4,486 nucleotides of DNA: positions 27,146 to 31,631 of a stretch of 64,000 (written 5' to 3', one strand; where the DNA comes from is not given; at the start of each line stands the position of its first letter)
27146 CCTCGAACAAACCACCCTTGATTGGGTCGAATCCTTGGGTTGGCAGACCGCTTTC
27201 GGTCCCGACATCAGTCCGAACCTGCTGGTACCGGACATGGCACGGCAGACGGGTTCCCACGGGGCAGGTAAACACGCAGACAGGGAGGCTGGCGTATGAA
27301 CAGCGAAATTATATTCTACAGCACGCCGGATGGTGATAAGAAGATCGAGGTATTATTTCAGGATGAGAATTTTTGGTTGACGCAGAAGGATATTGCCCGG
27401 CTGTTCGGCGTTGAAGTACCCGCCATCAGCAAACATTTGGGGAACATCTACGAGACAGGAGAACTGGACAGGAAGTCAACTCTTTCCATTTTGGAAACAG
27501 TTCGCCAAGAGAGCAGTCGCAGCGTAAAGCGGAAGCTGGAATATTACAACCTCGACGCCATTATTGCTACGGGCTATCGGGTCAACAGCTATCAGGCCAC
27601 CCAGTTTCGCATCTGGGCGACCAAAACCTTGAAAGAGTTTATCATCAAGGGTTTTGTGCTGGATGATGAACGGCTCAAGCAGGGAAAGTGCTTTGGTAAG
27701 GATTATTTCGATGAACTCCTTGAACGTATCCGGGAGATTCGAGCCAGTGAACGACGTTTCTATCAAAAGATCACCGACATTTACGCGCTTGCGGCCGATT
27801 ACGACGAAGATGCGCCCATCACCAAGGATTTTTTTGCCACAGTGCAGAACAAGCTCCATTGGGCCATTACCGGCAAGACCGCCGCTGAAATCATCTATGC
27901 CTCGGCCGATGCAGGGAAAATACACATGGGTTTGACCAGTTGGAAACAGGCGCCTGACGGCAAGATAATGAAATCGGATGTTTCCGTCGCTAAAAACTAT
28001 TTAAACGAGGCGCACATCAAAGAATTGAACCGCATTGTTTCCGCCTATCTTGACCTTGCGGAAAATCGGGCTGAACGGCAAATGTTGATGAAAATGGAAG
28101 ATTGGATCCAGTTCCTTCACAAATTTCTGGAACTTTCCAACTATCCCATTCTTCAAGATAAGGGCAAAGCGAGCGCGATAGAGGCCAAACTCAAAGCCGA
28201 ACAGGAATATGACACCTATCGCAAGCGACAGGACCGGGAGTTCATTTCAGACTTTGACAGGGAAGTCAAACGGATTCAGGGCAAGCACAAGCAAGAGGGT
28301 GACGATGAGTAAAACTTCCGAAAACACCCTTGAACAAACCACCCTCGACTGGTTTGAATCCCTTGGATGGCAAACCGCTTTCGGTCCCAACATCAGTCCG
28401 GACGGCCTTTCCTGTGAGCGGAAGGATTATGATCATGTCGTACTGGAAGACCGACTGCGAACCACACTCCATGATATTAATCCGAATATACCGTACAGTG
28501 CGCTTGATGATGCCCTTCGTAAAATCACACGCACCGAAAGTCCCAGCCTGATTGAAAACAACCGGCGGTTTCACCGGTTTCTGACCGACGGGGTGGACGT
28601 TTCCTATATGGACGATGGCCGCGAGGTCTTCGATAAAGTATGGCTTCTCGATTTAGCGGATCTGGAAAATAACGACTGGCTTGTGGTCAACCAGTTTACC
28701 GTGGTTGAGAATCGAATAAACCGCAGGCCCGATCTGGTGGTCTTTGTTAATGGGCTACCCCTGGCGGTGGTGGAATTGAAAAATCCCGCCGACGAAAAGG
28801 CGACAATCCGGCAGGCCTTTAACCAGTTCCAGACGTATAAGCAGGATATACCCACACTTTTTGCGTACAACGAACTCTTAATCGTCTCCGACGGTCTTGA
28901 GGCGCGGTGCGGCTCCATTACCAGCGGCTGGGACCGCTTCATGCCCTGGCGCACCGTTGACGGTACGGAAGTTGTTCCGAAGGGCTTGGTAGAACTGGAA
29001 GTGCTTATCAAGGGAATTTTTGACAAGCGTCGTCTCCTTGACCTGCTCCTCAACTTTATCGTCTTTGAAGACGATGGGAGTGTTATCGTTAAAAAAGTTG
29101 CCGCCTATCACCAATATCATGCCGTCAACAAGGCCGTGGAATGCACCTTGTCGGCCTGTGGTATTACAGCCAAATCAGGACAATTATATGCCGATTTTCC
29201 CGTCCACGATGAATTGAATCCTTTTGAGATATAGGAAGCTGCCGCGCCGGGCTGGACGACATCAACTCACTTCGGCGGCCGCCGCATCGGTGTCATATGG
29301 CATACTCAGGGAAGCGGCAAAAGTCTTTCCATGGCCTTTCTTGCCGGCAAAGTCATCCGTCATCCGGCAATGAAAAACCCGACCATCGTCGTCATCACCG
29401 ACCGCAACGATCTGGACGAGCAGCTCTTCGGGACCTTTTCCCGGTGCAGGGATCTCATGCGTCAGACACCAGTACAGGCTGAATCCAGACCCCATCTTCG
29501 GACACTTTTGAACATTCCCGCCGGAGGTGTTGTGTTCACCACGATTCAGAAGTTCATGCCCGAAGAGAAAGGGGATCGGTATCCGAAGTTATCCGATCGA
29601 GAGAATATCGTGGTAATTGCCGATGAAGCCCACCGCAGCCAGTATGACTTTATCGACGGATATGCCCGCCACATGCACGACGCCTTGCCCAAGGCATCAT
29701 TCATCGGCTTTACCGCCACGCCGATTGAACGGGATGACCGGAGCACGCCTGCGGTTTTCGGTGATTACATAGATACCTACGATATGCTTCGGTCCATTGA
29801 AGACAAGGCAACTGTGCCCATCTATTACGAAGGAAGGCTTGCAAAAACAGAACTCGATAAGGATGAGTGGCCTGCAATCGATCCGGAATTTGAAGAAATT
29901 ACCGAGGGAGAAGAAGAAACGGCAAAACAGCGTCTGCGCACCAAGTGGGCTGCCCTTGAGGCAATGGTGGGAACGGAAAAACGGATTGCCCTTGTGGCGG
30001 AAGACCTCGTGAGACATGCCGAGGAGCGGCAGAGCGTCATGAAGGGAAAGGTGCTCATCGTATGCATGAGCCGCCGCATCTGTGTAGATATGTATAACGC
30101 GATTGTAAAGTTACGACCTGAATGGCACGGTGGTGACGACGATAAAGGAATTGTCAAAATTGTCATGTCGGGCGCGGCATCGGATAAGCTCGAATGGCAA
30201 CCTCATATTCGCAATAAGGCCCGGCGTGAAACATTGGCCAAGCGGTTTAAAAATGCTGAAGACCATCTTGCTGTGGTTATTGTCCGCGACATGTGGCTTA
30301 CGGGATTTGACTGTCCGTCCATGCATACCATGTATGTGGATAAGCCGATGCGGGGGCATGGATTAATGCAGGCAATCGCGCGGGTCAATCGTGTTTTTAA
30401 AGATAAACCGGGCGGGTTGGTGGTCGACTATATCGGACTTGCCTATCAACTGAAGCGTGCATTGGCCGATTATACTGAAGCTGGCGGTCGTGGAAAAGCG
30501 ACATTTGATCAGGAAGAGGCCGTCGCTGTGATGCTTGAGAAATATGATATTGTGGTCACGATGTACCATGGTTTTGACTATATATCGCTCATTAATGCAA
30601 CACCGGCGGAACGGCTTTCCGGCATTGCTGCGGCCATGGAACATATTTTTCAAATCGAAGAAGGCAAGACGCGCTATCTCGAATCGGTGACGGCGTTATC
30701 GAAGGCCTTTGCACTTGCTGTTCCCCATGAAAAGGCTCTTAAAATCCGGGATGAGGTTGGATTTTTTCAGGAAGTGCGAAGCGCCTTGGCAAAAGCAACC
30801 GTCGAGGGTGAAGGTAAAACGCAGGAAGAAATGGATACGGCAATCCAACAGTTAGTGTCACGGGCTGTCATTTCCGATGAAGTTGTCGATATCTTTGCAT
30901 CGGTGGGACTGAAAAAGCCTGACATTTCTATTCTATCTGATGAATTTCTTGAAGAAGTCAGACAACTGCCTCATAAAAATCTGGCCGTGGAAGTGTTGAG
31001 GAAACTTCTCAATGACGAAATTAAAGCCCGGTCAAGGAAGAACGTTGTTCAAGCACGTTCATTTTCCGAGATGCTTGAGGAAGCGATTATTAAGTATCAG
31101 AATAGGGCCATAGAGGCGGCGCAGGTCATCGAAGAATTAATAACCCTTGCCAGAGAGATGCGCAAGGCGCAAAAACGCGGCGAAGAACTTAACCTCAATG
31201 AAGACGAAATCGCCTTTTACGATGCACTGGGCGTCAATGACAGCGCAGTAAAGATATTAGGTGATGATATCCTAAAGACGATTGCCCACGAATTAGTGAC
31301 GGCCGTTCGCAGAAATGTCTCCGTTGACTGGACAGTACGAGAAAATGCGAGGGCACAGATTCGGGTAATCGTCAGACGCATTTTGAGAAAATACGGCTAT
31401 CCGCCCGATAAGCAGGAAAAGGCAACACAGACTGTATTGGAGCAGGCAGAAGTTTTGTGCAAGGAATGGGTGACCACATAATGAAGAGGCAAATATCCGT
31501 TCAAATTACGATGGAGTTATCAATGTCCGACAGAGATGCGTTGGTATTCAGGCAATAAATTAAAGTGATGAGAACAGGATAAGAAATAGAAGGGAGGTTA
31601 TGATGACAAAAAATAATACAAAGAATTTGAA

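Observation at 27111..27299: Duplicated, diverged hsdR 5' end: a 62-codon stub precedes rhuM and the full hsdR head follows it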

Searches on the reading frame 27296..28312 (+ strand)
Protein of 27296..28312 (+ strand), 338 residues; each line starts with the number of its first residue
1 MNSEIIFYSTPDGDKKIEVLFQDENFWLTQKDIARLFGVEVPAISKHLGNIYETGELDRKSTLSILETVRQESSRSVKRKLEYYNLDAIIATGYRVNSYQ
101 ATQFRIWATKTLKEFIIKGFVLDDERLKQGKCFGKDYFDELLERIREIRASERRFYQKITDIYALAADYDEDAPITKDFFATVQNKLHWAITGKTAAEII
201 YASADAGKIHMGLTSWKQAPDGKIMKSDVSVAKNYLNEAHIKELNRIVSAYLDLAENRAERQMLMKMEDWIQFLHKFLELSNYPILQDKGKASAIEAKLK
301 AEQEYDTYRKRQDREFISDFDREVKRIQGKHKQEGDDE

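Call 6: search_protein_families(library=pfam, proteins=[window:27296-28312:+], max_evalue=0.01)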
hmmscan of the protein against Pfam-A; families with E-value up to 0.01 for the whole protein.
window:27296-28312:+ (338 aa): 1 family
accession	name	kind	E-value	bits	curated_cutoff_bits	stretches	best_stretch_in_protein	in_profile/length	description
PF13310.11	Virulence_RhuM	-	3.4e-112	374.3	33.7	1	62-313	2-249/252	Virulence protein RhuM family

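Call 60: search_protein_families(library=padloc, proteins=[window:27296-28312:+], max_evalue=0.01)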
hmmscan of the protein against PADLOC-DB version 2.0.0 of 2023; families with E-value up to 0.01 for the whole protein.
window:27296-28312:+ (338 aa): 37 families (the best 25 are shown)
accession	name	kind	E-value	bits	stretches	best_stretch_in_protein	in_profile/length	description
PDLC04871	PDC-S05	-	5.7e-154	511.4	1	1-331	129-460/468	-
PDLC04851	PDC-S05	-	5e-149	494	1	2-332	9-339/342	-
PDLC04868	PDC-S05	-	1.7e-147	488.8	1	3-332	6-334/335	-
PDLC04853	PDC-S05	-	1.7e-143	475.8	1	2-334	5-332/336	-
PDLC04852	PDC-S05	-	1.6e-127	423.2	1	2-332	10-337/346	-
PDLC04843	PDC-S05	-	1.2e-111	371.1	1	2-333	5-328/330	-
PDLC04864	PDC-S05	-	3e-101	336.3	1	58-335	2-274/277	-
PDLC04870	PDC-S05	-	3.8e-88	292.4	1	2-207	8-210/214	-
PDLC04876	PDC-S05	-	2.1e-76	253.6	1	2-165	7-170/174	-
PDLC04872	PDC-S05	-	3.5e-51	171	1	2-132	4-134/152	-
PDLC04854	PDC-S05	-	1.2e-49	166.8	1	1-131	1-132/212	-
PDLC04965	PDC-S23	-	3.9e-49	165.8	1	1-169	1-167/327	-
PDLC04964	PDC-S23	-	2.6e-46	156.4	1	1-150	1-147/331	-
PDLC04858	PDC-S05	-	5.8e-46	153.7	1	1-131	1-130/138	-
PDLC04879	PDC-S05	-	2.2e-42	143.5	1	2-127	4-127/285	-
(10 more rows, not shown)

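Call 79: search_protein_families(library=ncbifam, proteins=[window:27296-28312:+], max_evalue=0.01)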
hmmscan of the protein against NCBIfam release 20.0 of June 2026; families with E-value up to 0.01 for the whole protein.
window:27296-28312:+ (338 aa): 0 families

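Call 87: search_dna_similar(query=window:27296-28309:+, collection=plasmids, mode=protein, max_rows=15)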
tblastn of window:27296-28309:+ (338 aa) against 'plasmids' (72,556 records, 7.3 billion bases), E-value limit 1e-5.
Records with a match: 128; places in all: 157; records where one place covers at least 80% of the query: 43.
Best place of each record, by identity: 60-80% 1; <60% 127.
By first word of the organism name: Bacteroides 39; Pseudomonas 16; Parabacteroides 11; Ligilactobacillus 10; Phocaeicola 8; Aeromonas 5; Vibrio 4; Roseomonas 4; Legionella 4; Aliarcobacter 2; and 21 more.
By predicted mobility (MOB-suite, as given by PLSDB): non-mobilizable 77; conjugative 35; mobilizable 16.
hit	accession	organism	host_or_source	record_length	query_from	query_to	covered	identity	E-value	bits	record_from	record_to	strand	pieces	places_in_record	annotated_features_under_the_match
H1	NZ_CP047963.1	Aeromonas media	cell culture,hospital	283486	2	334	99%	57.6%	1e-106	349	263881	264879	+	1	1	rhuM: RhuM family protein | type I restriction endonuclease subunit R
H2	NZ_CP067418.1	Aeromonas media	cell culture,water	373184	2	334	99%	57.6%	1e-106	349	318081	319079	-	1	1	rhuM: RhuM family protein | type I restriction endonuclease subunit R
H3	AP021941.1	Aeromonas veronii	-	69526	3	334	98%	57.8%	6e-107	350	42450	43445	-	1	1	rhuM: toxin Fic | DEAD/DEAH box helicase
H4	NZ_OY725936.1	Bacteroides finegoldii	-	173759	1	325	96%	54.0%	3e-96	319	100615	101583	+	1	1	rhuM: RhuM family protein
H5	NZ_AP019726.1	Bacteroides uniformis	Homo sapiens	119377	1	330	98%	52.8%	2e-95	317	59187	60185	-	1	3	virulence RhuM family protein | class I SAM-dependent DNA methyltransferase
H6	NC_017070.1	Selenomonas ruminantium subsp. lactilytica TAM6421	-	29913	2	322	95%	52.3%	2e-88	296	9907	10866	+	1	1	virulence RhuM family protein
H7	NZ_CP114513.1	Ligilactobacillus salivarius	Meles meles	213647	3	327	96%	51.5%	4e-89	298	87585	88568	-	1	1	virulence RhuM family protein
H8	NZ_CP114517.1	Ligilactobacillus salivarius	Meles meles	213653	3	327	96%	51.5%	4e-89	298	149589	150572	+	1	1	virulence RhuM family protein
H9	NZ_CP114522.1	Ligilactobacillus salivarius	Meles meles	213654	3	327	96%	51.5%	4e-89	298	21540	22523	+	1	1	virulence RhuM family protein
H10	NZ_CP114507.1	Ligilactobacillus salivarius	Meles meles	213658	3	327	96%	51.5%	4e-89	298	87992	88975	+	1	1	virulence RhuM family protein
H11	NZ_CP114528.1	Ligilactobacillus salivarius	Meles meles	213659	3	327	96%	51.5%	4e-89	298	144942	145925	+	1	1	virulence RhuM family protein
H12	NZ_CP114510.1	Ligilactobacillus salivarius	Meles meles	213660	3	327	96%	51.5%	4e-89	298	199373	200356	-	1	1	virulence RhuM family protein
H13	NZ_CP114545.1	Ligilactobacillus salivarius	Meles meles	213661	3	327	96%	51.5%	4e-89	298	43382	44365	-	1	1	virulence RhuM family protein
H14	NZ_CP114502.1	Ligilactobacillus salivarius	Meles meles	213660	3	327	96%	51.5%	4e-89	298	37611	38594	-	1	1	virulence RhuM family protein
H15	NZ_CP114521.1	Ligilactobacillus salivarius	Meles meles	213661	3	327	96%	51.5%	4e-89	298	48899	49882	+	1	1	virulence RhuM family protein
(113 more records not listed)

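Call 88: get_annotated_region(hit=H1, flank=7000)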
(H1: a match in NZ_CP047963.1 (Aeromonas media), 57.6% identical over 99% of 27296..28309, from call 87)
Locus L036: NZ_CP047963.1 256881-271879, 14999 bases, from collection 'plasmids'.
description: Aeromonas media strain MC64 plasmid pMC64A, complete sequence
organism: Aeromonas media (NCBI taxid 651)
taxonomy: Bacteria; Pseudomonadota; Gammaproteobacteria; Aeromonadales; Aeromonadaceae; Aeromonas; Aeromonas media
host: -; source: cell culture,hospital; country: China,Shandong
typing (MOB-suite, as given by PLSDB): non-mobilizable; replicon IncU
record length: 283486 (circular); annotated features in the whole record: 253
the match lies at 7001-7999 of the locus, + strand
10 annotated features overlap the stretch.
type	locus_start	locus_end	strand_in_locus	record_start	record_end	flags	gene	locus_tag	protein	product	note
CDS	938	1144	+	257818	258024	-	-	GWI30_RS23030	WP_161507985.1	helix-turn-helix domain-containing protein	-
CDS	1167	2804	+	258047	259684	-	-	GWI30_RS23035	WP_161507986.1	ATP-binding protein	-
CDS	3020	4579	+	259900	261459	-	-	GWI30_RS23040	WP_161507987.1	type I restriction-modification system subunit M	GO:0006306 - DNA methylation [Evidence IEA]; GO:0009307 - DNA restriction-modification system [Evidence IEA]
CDS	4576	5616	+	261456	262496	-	-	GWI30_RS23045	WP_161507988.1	PDDEXK nuclease domain-containing protein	-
CDS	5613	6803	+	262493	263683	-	-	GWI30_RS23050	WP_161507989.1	restriction endonuclease subunit S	GO:0006304 - DNA modification [Evidence IEA]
CDS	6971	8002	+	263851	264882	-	rhuM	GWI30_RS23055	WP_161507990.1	RhuM family protein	-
CDS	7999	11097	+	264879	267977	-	-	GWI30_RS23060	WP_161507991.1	type I restriction endonuclease subunit R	-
CDS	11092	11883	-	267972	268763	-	-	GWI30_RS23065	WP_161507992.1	hypothetical protein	-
CDS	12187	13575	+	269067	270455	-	-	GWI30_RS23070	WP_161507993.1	hypothetical protein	-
CDS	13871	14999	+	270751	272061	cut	-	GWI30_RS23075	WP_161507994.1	helix-turn-helix transcriptional regulator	-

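Call 91: list_cluster_members(proteins=[P0001, window:27296-28312:+, window:23543-27118:+])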
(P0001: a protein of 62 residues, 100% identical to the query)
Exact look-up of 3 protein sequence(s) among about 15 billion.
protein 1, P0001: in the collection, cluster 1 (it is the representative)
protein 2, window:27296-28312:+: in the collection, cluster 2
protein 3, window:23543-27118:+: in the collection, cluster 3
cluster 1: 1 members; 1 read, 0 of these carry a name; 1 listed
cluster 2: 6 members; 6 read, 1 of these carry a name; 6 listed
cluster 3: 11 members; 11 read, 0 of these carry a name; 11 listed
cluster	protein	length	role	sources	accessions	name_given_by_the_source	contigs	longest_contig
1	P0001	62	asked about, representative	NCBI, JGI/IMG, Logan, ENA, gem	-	-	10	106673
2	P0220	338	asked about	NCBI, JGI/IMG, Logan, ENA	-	-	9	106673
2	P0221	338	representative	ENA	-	-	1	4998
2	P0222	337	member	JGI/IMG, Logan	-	hypothetical protein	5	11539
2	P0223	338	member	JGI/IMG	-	-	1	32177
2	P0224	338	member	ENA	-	-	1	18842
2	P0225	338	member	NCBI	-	-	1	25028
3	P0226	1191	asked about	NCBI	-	-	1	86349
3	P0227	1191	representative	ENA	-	-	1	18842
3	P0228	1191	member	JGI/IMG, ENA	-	-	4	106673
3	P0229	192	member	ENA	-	-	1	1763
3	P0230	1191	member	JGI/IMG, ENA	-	-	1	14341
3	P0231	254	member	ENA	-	-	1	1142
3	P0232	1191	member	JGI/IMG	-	-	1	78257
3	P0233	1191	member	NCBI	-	-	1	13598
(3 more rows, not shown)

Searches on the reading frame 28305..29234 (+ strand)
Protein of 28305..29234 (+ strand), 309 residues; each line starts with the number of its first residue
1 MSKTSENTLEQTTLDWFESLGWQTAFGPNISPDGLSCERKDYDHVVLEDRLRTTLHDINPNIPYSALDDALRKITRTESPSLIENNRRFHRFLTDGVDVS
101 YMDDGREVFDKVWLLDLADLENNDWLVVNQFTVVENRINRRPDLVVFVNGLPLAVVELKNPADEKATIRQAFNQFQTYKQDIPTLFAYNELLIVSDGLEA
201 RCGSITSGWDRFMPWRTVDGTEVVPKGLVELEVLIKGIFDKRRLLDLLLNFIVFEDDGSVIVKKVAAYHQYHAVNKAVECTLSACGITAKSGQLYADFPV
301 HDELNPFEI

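Call 6: search_protein_families(library=pfam, proteins=[window:28305-29234:+], max_evalue=0.01)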
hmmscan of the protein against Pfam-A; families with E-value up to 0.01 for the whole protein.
window:28305-29234:+ (309 aa): 2 families
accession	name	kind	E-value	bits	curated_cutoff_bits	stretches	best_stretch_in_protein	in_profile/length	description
PF04313.20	HSDR_N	-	2.5e-52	178.1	25.1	1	4-209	2-196/198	Type I restriction enzyme R protein N terminus (HSDR_N)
PF13588.12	HSDR_N_2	-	0.00051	20.6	25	1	127-212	24-103/110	Type I restriction enzyme R protein N terminus (HSDR_N)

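Call 100: search_solved_structures(query=window:28305-29231:+, max_evalue=0.01, show_alignments=2)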
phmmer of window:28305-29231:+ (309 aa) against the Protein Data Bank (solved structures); distinct sequences matched with E-value up to 0.01: 5.
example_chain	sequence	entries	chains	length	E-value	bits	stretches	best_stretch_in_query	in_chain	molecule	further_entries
4be7_B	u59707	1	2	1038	1e-13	54.4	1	82-264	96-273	TYPE I RESTRICTION ENZYME ECOR124II R PROTEIN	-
2w00_A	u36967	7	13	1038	1.8e-13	53.6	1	82-264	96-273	HSDR | Type I restriction enzyme R Protein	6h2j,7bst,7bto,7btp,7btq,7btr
4beb_A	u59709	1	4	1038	2.3e-13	53.2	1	82-264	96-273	TYPE I RESTRICTION ENZYME HSDR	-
4bec_A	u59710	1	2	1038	2.3e-13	53.2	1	82-264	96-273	TYPE I RESTRICTION ENZYME HSDR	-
4xjx_A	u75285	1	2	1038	8.4e-13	51.4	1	82-264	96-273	HsdR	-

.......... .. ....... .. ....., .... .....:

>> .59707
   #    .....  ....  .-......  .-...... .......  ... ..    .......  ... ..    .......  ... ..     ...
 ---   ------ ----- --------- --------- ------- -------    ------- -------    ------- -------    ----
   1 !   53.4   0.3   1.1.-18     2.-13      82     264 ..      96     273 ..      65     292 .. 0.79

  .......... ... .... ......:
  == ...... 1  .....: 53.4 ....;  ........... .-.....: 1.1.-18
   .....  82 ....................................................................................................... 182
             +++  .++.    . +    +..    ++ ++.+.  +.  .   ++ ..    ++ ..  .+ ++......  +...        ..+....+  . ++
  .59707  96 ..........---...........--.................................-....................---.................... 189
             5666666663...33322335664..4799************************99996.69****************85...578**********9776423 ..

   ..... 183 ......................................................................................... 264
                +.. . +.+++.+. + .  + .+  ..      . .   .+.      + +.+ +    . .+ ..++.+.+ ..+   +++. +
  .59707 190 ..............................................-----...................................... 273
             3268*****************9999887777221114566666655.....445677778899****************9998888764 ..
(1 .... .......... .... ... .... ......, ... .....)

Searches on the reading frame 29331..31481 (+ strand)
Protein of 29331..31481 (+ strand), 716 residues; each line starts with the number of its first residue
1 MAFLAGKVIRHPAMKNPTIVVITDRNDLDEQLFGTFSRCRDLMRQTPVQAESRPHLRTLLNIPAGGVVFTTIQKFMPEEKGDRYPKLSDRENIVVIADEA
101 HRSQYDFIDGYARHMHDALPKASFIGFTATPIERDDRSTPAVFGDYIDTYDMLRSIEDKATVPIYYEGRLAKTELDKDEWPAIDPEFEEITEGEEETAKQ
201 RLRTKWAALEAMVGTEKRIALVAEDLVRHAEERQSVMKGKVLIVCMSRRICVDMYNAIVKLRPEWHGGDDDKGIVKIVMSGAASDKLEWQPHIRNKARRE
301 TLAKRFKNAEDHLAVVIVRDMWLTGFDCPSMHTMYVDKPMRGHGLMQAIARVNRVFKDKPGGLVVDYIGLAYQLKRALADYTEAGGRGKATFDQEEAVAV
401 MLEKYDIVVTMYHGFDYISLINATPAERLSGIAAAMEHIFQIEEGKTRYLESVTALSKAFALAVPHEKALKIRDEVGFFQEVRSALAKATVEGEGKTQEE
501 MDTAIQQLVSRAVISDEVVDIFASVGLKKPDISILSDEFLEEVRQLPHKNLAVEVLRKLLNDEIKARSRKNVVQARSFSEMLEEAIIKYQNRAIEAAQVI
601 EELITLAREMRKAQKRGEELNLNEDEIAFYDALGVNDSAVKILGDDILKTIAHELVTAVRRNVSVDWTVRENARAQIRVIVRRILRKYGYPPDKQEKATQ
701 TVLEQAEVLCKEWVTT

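Call 6: search_protein_families(library=pfam, proteins=[window:29331-31481:+], max_evalue=0.01)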
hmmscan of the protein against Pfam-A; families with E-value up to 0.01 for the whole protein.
window:29331-31481:+ (716 aa): 4 families
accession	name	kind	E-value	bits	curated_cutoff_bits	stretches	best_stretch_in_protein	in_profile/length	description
PF11867.13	T1RH-like_C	-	2.6e-138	461.3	26.8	1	385-711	2-328/329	Type I restriction enzyme HindI endonuclease subunit-like, C-terminal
PF18766.7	SWI2_SNF2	-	5.2e-63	213.1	26.7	1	1-199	35-220/221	SWI2/SNF2 ATPase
PF22679.2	T1R_D3-like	-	3.8e-22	79.8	27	1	299-367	86-156/158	Type I restriction enzyme subunit R domain 3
PF04851.21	ResIII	-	1.9e-14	54.4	22.5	1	11-132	46-163/164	Type III restriction enzyme, res subunit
